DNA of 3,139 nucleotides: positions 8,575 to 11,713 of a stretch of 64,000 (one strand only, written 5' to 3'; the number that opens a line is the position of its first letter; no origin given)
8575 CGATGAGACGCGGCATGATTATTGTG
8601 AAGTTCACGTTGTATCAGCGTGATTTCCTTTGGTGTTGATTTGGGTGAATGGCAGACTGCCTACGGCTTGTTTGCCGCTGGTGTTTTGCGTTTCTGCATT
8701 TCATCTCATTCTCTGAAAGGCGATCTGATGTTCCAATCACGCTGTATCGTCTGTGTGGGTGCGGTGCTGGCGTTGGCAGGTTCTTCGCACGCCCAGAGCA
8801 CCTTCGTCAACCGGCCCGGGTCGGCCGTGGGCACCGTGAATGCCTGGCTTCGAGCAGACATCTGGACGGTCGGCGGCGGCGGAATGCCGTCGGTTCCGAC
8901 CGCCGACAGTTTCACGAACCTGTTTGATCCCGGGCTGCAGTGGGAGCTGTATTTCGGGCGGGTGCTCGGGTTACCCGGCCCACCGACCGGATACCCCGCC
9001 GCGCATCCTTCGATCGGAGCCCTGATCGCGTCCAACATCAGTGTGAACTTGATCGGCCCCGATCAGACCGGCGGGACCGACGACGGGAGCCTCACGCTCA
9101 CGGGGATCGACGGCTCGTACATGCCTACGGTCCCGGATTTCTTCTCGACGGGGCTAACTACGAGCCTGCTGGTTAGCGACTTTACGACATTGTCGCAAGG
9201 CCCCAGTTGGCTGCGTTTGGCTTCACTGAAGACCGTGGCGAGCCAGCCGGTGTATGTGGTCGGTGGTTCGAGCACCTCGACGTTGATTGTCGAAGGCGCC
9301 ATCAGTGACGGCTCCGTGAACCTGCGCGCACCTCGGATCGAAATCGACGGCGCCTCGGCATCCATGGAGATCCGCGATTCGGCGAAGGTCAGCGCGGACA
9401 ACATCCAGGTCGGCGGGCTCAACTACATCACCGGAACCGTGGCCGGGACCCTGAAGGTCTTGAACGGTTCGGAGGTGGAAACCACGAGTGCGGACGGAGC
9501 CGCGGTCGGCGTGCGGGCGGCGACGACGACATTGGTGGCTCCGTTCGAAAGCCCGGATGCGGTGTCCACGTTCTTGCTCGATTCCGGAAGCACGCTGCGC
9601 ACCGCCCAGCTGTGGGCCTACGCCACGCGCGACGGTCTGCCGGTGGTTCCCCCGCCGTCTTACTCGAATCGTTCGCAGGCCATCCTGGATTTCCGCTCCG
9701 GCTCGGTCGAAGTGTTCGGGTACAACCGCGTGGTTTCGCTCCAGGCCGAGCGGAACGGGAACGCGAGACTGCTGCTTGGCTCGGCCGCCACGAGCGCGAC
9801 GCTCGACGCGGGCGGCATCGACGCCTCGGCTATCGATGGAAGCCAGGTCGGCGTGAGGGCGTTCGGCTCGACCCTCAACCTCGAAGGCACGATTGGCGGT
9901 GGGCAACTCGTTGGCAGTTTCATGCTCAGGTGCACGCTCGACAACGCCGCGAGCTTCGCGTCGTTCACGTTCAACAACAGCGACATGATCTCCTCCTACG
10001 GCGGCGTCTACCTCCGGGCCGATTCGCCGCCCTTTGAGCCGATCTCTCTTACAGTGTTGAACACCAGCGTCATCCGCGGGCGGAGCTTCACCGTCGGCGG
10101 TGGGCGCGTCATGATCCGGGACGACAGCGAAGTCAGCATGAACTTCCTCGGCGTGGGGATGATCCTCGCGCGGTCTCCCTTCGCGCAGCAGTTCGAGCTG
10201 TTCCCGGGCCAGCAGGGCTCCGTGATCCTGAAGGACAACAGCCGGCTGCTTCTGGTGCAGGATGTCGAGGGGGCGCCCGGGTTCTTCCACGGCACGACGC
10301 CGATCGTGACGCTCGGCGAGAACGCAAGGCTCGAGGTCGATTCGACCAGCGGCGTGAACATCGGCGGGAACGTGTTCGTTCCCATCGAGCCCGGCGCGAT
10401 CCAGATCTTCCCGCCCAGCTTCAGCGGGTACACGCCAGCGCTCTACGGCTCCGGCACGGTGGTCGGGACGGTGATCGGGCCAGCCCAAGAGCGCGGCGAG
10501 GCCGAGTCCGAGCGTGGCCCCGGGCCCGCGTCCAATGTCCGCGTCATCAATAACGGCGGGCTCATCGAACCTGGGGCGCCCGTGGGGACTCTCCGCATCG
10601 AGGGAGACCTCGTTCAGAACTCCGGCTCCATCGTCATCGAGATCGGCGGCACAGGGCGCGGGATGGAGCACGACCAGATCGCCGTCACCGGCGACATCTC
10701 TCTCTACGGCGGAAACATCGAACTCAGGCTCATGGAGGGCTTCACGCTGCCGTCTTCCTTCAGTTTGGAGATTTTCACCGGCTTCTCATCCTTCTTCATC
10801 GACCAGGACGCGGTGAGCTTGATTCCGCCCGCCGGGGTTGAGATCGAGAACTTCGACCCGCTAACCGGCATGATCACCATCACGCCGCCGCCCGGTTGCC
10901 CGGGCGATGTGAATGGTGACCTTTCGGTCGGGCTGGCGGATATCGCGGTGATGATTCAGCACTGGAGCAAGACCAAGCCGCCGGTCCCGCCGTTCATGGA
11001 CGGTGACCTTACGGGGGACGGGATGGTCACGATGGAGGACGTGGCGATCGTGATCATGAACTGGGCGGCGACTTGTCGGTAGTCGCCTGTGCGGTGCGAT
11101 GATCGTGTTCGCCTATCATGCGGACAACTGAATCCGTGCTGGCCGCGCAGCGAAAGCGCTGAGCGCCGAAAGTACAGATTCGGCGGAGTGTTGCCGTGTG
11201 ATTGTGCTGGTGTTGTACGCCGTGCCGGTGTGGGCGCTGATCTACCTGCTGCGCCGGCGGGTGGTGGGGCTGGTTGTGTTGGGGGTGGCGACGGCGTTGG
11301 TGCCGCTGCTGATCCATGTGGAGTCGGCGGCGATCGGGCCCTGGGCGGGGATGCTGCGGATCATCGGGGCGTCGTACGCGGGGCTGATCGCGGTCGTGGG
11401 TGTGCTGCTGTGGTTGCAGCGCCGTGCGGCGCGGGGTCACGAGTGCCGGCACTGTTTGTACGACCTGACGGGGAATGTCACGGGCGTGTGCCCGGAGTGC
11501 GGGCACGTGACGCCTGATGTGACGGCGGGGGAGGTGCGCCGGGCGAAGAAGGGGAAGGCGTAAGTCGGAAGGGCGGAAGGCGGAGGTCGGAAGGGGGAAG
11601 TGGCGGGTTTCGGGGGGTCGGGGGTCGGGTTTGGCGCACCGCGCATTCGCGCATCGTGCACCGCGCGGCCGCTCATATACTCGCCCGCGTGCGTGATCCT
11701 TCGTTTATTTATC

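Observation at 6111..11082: Dockerin-type C-terminal modules on at least six unrelated secreted proteins, with no cohesin or scaffoldin visible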

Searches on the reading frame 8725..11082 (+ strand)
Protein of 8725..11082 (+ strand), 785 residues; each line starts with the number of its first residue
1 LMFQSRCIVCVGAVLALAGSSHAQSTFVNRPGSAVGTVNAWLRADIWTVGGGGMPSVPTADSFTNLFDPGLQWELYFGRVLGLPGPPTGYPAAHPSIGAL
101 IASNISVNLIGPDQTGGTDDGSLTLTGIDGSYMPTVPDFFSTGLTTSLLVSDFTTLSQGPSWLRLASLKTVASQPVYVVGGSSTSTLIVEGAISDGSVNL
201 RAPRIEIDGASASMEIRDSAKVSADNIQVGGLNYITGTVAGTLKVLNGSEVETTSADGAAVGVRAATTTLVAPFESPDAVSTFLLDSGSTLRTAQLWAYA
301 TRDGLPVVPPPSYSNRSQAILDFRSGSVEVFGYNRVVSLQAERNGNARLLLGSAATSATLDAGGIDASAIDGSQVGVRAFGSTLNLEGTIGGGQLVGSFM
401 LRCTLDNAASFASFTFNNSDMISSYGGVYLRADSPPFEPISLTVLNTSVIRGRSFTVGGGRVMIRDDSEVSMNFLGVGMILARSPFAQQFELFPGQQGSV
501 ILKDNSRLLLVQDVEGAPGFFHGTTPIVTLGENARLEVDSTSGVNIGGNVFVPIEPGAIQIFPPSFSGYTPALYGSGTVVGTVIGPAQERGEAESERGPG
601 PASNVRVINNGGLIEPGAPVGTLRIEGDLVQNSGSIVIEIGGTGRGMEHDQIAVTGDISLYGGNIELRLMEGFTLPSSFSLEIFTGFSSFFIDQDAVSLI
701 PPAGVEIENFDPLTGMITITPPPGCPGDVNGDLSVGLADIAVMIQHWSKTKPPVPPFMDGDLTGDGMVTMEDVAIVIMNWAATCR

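Call 9: search_protein_families(library=pfam, proteins=[window:8725-11082:+], max_evalue=0.1)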
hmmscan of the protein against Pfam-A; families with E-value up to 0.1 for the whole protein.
window:8725-11082:+ (785 aa): 2 families
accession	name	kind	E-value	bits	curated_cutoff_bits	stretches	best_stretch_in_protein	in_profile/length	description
PF00404.24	Dockerin_1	-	5.9e-07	30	22.9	1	726-777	1-53/57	Dockerin type I domain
PF17615.7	C166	-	0.089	13.5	36.7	0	126-190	18-88/171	Family of unknown function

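Call 10: search_protein_families(library=ncbifam, proteins=[window:8725-11082:+], max_evalue=0.1)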
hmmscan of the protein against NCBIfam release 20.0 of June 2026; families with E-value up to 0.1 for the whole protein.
window:8725-11082:+ (785 aa): 2 families
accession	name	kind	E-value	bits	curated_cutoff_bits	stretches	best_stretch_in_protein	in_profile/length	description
NF051851.1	AtpSerPepEprS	equivalog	0.00084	17.5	1700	1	607-675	507-572/988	autotransporter serine peptidase EprS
NF041540.1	dockerin_GC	domain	0.036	14.5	29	1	725-784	1-67/67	GC-type dockerin domain-anchored protein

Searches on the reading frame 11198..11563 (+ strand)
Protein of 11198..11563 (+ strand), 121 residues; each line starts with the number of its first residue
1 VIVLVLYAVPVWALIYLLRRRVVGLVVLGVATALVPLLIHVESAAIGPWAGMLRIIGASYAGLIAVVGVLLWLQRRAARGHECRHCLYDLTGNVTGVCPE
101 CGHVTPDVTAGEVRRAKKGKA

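Call 28: search_protein_families(library=pfam, proteins=[window:11198-11563:+], max_evalue=0.001)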
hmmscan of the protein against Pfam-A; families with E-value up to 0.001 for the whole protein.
window:11198-11563:+ (121 aa): 1 family
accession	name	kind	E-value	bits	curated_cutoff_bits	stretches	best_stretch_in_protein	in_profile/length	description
PF23455.1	DUF7129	-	0.0009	19.4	30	0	81-104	12-36/45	Domain of unknown function (DUF7129)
